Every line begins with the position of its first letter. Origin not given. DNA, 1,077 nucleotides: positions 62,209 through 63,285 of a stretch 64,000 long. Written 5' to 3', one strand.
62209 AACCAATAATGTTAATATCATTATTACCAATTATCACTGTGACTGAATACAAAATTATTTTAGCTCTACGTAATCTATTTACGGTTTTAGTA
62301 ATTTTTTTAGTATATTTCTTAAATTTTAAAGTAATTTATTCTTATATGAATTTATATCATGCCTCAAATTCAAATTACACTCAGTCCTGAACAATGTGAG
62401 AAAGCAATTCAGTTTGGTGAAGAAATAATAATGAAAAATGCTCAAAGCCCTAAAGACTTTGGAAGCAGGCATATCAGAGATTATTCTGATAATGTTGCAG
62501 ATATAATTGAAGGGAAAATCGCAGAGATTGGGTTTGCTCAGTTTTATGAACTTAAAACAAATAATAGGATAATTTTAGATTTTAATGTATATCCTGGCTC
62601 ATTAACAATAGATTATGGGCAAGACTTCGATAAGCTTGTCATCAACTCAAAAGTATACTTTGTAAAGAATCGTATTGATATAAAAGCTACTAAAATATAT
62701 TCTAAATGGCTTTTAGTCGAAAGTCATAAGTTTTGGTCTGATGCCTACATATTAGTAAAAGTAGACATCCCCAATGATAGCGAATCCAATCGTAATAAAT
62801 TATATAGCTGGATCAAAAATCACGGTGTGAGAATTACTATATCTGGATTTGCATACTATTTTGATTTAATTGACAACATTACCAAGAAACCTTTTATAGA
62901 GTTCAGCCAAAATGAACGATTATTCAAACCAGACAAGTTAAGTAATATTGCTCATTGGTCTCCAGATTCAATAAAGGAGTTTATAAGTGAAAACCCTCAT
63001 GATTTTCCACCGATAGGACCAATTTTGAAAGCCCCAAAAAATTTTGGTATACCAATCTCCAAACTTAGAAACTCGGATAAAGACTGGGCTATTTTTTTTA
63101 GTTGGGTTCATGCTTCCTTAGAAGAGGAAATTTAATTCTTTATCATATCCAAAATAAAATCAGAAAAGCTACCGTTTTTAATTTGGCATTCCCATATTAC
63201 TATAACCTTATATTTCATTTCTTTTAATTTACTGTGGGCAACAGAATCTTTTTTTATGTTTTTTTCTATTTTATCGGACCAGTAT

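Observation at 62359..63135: Unassigned 258-aa protein wedged between the MTase and vsr (possible second nuclease or specificity/control factor)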

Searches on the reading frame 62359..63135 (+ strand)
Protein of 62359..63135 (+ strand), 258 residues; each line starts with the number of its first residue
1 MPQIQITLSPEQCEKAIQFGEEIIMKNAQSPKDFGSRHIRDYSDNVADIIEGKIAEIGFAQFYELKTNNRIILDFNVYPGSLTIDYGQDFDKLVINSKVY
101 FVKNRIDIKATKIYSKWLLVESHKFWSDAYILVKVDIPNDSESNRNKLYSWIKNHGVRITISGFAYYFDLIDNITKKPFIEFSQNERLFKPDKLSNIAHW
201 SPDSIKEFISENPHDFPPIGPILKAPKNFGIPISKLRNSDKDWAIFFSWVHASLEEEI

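Call 3: search_protein_families(library=pfam, proteins=[window:62359-63135:+], max_evalue=1)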
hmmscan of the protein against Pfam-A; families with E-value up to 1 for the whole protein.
window:62359-63135:+ (258 aa): 1 family
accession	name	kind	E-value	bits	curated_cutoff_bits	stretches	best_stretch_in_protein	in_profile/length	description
PF07088.17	GvpD_P-loop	-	0.0013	19.1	24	1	55-160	53-151/189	GvpD gas vesicle protein, P-loop domain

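Call 4: search_protein_families(library=padloc, proteins=[window:62359-63135:+], max_evalue=1)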
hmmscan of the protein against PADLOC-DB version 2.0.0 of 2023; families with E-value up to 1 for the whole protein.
window:62359-63135:+ (258 aa): 1 family
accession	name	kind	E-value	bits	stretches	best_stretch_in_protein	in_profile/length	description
PDLC03411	REase_II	-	0.00022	18.9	1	32-137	91-195/350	Type II restriction enzyme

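Call 5: search_protein_families(library=ncbifam, proteins=[window:62359-63135:+], max_evalue=1)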
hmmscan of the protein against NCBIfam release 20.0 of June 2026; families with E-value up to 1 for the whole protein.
window:62359-63135:+ (258 aa): 0 families

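Call 6: find_homologous_proteins(query=window:62359-63135:+, max_evalue=0.001)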
Query window:62359-63135:+ (258 aa): 11 proteins with E <= 0.001 among 267 candidates.
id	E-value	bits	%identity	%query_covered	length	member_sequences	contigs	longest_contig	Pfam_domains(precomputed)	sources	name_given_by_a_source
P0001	5.7e-171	585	100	100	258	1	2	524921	-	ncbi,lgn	-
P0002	8.8e-124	430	73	100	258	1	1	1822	-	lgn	-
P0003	9.2e-123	427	70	99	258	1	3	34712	-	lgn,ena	-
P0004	5.1e-92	326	55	97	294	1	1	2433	-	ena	-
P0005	8.8e-92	325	54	97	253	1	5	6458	-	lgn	-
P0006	4.3e-86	307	55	97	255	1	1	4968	-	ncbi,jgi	jgi:hypothetical protein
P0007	3.4e-77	278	49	97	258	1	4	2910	-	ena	-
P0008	6.8e-53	198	45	96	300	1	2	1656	-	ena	-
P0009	2.4e-46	176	43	95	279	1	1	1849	-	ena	-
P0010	1.6e-42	164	40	95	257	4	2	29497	-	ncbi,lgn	-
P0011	1.1e-38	151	41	91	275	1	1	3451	-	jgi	jgi:hypothetical protein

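Call 7: search_solved_structures(query=window:62359-63135:+, max_evalue=10, show_alignments=2)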
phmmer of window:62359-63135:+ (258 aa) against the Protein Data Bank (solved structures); distinct sequences matched with E-value up to 10: 1.
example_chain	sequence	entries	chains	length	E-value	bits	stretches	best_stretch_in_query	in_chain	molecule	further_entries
1zpw_X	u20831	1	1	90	0.91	12.3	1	133-174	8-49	hypothetical protein TT1823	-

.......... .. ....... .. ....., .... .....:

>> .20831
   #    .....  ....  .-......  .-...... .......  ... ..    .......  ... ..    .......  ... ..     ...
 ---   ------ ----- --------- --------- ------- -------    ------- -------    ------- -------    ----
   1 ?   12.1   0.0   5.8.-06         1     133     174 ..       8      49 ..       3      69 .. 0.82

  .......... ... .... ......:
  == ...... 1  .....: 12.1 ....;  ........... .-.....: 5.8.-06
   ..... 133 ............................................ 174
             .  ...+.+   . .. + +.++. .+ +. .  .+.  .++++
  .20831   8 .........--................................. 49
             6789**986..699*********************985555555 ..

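Call 10: find_encoding_contigs(protein=P0001, flank=10000, max_places=4)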
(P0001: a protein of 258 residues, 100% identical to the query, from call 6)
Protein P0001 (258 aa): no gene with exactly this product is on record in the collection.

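Call 12: find_encoding_contigs(protein=P0003, flank=8000, max_places=3)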
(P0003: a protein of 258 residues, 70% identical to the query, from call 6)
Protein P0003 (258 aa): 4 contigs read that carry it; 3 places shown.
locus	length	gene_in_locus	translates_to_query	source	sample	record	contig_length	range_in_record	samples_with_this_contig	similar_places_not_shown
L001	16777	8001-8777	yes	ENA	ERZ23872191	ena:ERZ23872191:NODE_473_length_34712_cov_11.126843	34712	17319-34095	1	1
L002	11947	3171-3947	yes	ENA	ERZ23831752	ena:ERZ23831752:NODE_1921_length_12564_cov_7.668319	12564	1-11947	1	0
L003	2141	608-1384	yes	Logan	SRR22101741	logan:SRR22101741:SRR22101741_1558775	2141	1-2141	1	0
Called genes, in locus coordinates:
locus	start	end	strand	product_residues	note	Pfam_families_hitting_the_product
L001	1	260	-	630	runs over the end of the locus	PF13715:CarbopepD_reg_2 (faint)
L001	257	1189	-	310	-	PF04773:FecR, PF16344:FecR_C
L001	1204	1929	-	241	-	PF07638:Sigma70_ECF (weak), PF04542:Sigma70_r2, PF08281:Sigma70_r4_2, PF04545:Sigma70_r4 (weak)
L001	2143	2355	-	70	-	-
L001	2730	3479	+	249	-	-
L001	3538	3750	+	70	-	-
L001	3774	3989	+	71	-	-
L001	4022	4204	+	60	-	-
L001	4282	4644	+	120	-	-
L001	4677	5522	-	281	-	PF09357:RteC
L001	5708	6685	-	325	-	PF09565:RE_NgoFVII, PF20731:RE_NgoFVII_C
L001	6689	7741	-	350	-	PF00145:DNA_methylase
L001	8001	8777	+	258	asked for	-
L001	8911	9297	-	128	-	-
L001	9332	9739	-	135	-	-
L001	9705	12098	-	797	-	PF18962:Por_Secre_tail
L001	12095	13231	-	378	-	-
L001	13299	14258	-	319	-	-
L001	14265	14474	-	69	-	-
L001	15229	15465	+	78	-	-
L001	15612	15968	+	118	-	-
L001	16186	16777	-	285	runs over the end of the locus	PF04187:Cofac_haem_bdg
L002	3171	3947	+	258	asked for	-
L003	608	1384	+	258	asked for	-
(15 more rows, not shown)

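Call 13: find_encoding_contigs(protein=P0010, flank=8000, max_places=3)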
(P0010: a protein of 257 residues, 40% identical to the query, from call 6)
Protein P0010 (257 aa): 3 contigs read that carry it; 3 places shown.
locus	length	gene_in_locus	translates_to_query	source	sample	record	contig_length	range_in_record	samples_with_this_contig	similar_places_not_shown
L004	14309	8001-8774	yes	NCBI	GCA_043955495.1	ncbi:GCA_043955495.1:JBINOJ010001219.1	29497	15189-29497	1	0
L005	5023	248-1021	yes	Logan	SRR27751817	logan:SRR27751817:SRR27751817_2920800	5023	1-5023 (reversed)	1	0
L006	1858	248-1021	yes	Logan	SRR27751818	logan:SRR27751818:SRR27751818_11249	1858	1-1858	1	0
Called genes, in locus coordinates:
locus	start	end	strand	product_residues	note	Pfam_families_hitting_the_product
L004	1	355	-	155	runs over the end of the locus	PF13392:HNH_3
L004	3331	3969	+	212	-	PF00149:Metallophos, PF12850:Metallophos_2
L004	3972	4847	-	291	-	PF25680:Mom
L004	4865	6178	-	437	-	PF03237:Terminase_6N, PF17289:Terminase_6C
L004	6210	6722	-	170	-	-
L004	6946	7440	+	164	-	-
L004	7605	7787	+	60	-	-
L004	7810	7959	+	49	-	-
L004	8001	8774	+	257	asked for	-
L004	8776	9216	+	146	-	PF13619:KTSC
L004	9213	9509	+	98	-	-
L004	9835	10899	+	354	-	-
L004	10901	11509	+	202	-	-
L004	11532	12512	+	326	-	-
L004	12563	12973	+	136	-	-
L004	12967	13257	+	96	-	-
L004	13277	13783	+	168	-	-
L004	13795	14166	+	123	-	-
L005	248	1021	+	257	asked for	-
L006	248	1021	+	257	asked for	-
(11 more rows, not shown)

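Call 14: find_encoding_contigs(protein=P0005, flank=8000, max_places=3)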
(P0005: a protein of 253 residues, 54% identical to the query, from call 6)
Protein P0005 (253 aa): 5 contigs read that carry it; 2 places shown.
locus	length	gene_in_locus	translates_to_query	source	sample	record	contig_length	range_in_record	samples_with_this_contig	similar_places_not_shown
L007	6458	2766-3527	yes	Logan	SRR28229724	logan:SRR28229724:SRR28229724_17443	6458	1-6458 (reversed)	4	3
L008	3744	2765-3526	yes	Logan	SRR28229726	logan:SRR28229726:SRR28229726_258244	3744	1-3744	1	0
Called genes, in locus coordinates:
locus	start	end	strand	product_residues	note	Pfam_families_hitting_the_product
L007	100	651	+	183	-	-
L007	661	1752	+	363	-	PF00145:DNA_methylase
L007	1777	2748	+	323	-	PF09565:RE_NgoFVII, PF20731:RE_NgoFVII_C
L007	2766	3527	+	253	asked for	-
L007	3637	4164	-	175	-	-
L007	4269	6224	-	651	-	PF18962:Por_Secre_tail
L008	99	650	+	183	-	-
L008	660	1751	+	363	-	PF00145:DNA_methylase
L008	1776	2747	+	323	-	PF09565:RE_NgoFVII, PF20731:RE_NgoFVII_C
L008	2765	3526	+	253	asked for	-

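Call 15: find_encoding_contigs(protein=P0006, flank=8000, max_places=3)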
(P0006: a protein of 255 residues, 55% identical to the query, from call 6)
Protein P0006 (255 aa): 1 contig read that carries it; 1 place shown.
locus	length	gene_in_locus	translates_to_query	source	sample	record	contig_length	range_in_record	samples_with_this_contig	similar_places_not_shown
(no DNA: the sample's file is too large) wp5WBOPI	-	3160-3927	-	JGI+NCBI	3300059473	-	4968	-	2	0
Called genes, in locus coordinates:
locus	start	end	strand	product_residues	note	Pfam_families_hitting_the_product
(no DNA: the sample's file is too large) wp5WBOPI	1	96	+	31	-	?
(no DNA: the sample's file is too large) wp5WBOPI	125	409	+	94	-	-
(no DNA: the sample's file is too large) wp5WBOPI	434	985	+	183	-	-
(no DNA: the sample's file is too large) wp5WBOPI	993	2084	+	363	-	PF00145:DNA_methylase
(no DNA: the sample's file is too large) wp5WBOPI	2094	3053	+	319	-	-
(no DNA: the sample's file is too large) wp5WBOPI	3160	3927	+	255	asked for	-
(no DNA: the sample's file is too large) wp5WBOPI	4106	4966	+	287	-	?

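Call 16: find_encoding_contigs(protein=P0011, flank=8000, max_places=3)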
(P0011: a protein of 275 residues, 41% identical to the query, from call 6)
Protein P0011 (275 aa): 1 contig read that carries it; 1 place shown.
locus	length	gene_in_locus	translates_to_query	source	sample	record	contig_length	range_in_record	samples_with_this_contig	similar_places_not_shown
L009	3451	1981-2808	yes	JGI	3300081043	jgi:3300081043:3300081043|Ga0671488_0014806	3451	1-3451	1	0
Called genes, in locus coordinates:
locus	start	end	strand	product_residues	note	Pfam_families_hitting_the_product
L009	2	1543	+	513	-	?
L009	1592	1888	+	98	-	-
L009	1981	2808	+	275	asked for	-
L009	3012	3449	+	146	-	?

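Call 17: find_encoding_contigs(protein=P0007, flank=8000, max_places=3)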
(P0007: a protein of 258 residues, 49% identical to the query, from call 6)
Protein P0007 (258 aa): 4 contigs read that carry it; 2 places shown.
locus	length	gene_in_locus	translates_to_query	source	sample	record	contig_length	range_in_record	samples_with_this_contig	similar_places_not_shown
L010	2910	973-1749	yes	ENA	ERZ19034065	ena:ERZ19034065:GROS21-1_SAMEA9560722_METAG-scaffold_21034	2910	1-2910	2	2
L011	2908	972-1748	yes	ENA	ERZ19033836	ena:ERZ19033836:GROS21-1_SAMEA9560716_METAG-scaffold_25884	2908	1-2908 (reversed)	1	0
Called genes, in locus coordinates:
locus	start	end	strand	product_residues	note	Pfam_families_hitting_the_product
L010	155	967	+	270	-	PF09565:RE_NgoFVII, PF20731:RE_NgoFVII_C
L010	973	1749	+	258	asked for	-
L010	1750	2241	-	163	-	-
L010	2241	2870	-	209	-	-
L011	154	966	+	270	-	PF09565:RE_NgoFVII, PF20731:RE_NgoFVII_C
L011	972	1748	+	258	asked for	-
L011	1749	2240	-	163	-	-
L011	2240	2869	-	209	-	-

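Call 18: predict_structure(alignment_id=A1)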
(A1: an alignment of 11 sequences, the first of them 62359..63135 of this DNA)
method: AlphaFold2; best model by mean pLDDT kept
length: 258 residues; sequences in the alignment: 11
mean_pLDDT: 87.9   pTM: 0.87
mean pLDDT of the five models: 87.9, 87.2, 86.7, 86.3, 86.2
residues with pLDDT >= 90: 173; 70-90: 57; 50-70: 22; < 50: 6
segments of 3 or more residues with pLDDT < 50: 35-39
pLDDT, mean of each block of 10 residues (from residue 1): 83 92 77 49 76 95 96 83 67 93 94 92 89 93 87 93 95 92 92 92 95 93 88 94 97 91
secondary structure, 60 per line:
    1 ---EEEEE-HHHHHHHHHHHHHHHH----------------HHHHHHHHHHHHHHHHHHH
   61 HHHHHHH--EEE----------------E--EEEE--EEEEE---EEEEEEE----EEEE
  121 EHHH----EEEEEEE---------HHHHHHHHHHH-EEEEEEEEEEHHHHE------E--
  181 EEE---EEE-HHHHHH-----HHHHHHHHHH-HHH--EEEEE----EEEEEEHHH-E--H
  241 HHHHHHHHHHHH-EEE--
elements in order: E4-8 H10-25 H42-67 E70-72 E92-95 E98-102 E106-112 E117-121 E129-135 H145-155 E157-166 H167-170 E181-183 E187-189 H191-196 H202-211 E218-222 E227-232 H240-252 E254-256

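Call 21: find_related_loci(query=window:62359-63135:+, collection=genome_contigs, flank=10000)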
Query window:62359-63135:+ (258 aa) in genome_contigs; peptide patterns used: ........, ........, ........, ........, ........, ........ (x = any residue, [..] = any of these).
44 stretches matched a pattern, but none encodes a relative of the query by tblastn (E <= 1e-3).

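Call 22: find_related_loci(query=A1, collection=genome_contigs, flank=10000)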
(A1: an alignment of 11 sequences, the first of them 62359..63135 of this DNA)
Query A1 (258 aa) in genome_contigs; peptide patterns used: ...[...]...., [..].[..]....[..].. (x = any residue, [..] = any of these).
52 stretches matched a pattern, but none encodes a relative of the query by tblastn (E <= 1e-3).

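Call 24: find_related_loci(query=A1, collection=viral_contigs, flank=10000)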
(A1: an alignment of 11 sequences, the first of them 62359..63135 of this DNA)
Query A1 (258 aa) in viral_contigs; peptide patterns used: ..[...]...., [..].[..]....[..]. (x = any residue, [..] = any of these).
86 stretches matched a pattern, but none encodes a relative of the query by tblastn (E <= 1e-3).

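Call 25: find_related_loci(query=A1, collection=metagenome_contigs, flank=10000)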
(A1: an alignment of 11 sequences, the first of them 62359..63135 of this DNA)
Query A1 (258 aa) in metagenome_contigs; peptide patterns used: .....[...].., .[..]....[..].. (x = any residue, [..] = any of these).
496 stretches matched a pattern; 23 encode a relative of the query (tblastn E <= 1e-3); 23 distinct loci.
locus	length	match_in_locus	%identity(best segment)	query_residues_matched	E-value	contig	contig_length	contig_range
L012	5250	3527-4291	43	4-253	5e-60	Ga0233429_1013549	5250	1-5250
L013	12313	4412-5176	43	4-253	6e-60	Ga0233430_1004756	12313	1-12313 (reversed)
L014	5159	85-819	38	14-254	3e-52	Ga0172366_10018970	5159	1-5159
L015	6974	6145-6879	38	14-254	5e-52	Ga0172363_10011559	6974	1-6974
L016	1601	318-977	39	15-243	3e-51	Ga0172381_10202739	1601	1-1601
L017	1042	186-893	40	11-254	1e-50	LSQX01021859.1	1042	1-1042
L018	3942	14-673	38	40-254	3e-46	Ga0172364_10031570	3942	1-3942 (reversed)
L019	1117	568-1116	46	3-188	9e-48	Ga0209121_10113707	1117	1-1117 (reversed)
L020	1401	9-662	38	40-254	5e-47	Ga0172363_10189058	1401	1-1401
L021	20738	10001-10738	35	3-241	4e-38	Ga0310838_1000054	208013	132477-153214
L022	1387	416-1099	34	29-258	1e-27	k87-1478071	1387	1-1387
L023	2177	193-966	30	6-250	6e-24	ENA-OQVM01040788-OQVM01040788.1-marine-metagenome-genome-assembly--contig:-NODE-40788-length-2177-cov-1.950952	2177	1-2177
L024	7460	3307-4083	30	5-250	8e-24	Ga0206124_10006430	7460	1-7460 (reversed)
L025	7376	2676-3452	30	5-250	8e-24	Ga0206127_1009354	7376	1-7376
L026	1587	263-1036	30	6-250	7e-24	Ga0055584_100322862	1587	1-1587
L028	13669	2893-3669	29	5-250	3e-23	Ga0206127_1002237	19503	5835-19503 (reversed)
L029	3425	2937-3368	41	6-146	2e-22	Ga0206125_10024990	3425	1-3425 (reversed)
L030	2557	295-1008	29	15-249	5e-22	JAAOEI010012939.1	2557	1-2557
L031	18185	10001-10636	30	22-231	2e-20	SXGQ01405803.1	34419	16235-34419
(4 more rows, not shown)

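Call 36: search_protein_families(library=pfam, proteins=[L028:5368-7275:-, L028:4523-5371:-, L028:3783-4523:-, L007:100-651:+, L010:1750-2241:-, L024:1100-2584:+, L025:6100-7197:-, L015:2184-3194:+, L015:4636-5385:+, L015:3194-4639:+], max_evalue=0.01)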
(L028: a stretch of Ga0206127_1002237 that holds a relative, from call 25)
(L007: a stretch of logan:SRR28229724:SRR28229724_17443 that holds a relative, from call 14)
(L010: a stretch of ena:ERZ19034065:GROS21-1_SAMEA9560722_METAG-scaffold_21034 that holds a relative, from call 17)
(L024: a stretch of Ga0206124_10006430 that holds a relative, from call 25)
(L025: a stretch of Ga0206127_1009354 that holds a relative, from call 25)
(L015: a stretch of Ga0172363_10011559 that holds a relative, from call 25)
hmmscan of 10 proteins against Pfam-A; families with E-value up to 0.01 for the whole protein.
L028:5368-7275:- (635 aa): 0 families

L028:4523-5371:- (282 aa): 0 families

L028:3783-4523:- (246 aa): 1 family
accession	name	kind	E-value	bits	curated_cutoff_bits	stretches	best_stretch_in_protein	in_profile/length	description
PF19866.4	DUF6339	-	6.3e-42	143.7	23.2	1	64-233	2-173/175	Family of unknown function (DUF6339)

L007:100-651:+ (183 aa): 0 families

L010:1750-2241:- (163 aa): 0 families

L024:1100-2584:+ (494 aa): 0 families

L025:6100-7197:- (365 aa): 3 families
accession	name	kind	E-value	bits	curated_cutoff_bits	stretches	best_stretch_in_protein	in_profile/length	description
PF00589.27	Phage_integrase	-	8.6e-19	68.4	27.1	1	204-343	23-162/172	Phage integrase family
PF20172.3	DUF6538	-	8.7e-07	29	27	1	9-59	4-56/60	Domain of unknown function (DUF6538)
PF13102.12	Phage_int_SAM_5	-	0.0085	16.9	22.3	0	130-168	56-93/98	Phage integrase SAM-like domain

L015:2184-3194:+ (336 aa): 0 families

L015:4636-5385:+ (249 aa): 2 families
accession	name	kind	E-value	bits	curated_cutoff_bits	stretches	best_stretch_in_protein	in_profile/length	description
PF00730.31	HhH-GPD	-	1.1e-14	55.2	26.2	1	38-162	1-96/108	HhH-GPD superfamily base excision DNA repair protein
PF00633.29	HHH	-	3.2e-06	27.1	24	1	103-132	1-30/30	Helix-hairpin-helix motif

L015:3194-4639:+ (481 aa): 1 family
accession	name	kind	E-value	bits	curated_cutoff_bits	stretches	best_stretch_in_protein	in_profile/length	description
PF00145.23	DNA_methylase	-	1.5e-50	172.9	22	1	6-459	2-321/324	C-5 cytosine-specific DNA methylase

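Call 37: search_protein_families(library=padloc, proteins=[L028:5368-7275:-, L028:4523-5371:-, L028:3783-4523:-, L007:100-651:+, L010:1750-2241:-, L024:1100-2584:+, L015:2184-3194:+, L028:2866-3720:+, L004:8001-8774:+, L013:4412-5242:+], max_evalue=0.01)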
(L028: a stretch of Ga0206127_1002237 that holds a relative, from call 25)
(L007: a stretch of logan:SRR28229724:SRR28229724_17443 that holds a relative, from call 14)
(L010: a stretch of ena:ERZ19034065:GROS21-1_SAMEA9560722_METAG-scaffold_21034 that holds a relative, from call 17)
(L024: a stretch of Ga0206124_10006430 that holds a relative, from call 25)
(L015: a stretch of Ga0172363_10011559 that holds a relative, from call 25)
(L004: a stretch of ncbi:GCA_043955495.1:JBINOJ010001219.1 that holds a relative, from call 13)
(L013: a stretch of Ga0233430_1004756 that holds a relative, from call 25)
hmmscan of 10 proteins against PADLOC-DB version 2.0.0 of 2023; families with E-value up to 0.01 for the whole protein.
L028:5368-7275:- (635 aa): 1 family
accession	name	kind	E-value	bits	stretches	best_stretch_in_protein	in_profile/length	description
PDLC04582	PDC-M33A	-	4.8e-96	320.8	1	1-589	1-575/627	-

L028:4523-5371:- (282 aa): 1 family
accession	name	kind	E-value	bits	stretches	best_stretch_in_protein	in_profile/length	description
PDLC04583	PDC-M33B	-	4.2e-40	135.9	1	1-253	1-255/289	-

L028:3783-4523:- (246 aa): 4 families
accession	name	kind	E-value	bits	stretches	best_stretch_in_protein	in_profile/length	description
PDLC04586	PDC-M33C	-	2e-41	140.1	1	1-239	3-241/247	-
PDLC04584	PDC-M33C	-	7.5e-24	82.6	1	2-242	6-247/250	-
PDLC04585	PDC-M33C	-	6.7e-16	56.8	1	40-241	45-253/346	-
PDLC04587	PDC-M33C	-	2.1e-14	51.6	1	54-144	54-147/312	-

L007:100-651:+ (183 aa): 0 families

L010:1750-2241:- (163 aa): 0 families

L024:1100-2584:+ (494 aa): 0 families

L015:2184-3194:+ (336 aa): 1 family
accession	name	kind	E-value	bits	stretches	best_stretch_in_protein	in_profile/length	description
PDLC03411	REase_II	-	1e-75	253.4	1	29-330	37-349/350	Type II restriction enzyme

L028:2866-3720:+ (284 aa): 1 family
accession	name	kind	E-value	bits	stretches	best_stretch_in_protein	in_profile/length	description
PDLC03411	REase_II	-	5.8e-05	20.7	1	11-144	67-194/350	Type II restriction enzyme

L004:8001-8774:+ (257 aa): 1 family
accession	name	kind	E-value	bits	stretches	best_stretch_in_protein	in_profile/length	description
PDLC03411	REase_II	-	0.0011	16.6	1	29-135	89-193/350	Type II restriction enzyme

L013:4412-5242:+ (276 aa): 1 family
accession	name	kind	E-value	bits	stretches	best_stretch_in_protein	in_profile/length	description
PDLC03411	REase_II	-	1.7e-05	22.5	1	27-134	89-194/350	Type II restriction enzyme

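Call 38: search_solved_structures(query=L015:2184-3194:+, max_evalue=1, show_alignments=1)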
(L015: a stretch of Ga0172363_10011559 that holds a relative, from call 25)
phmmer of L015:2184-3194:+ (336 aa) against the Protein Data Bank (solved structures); distinct sequences matched with E-value up to 1: 0.

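Call 39: search_protein_families(library=ncbifam, proteins=[L015:2184-3194:+, L015:3194-4639:+, L007:100-651:+, L028:2866-3720:+, L004:8001-8774:+], max_evalue=0.1)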
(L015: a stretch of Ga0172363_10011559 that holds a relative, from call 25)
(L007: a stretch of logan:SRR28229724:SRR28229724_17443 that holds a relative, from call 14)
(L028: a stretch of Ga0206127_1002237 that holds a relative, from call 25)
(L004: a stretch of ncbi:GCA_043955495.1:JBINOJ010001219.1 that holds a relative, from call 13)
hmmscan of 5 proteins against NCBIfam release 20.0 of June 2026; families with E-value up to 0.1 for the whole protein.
L015:2184-3194:+ (336 aa): 0 families

L015:3194-4639:+ (481 aa): 2 families
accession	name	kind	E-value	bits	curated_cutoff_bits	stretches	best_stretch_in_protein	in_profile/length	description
TIGR00675.1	dcm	superfamily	8.7e-48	163.6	100.65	1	8-457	2-326/329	DNA (cytosine-5-)-methyltransferase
NF007772.0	PRK10458.1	subfamily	1.5e-11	43.6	710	1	5-213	89-290/472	DNA cytosine methylase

L007:100-651:+ (183 aa): 1 family
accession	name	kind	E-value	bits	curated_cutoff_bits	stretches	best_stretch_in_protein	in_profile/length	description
NF009365.1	PRK12722.1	equivalog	0.059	13.2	216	1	17-86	57-130/170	flagellar transcriptional regulator FlhC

L028:2866-3720:+ (284 aa): 0 families

L004:8001-8774:+ (257 aa): 1 family
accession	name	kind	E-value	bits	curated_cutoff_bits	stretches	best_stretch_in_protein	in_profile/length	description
TIGR00106.1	TIGR00106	hypoth_equivalog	0.075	13.7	54.7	0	58-111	17-70/97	MTH1187 family thiamine-binding protein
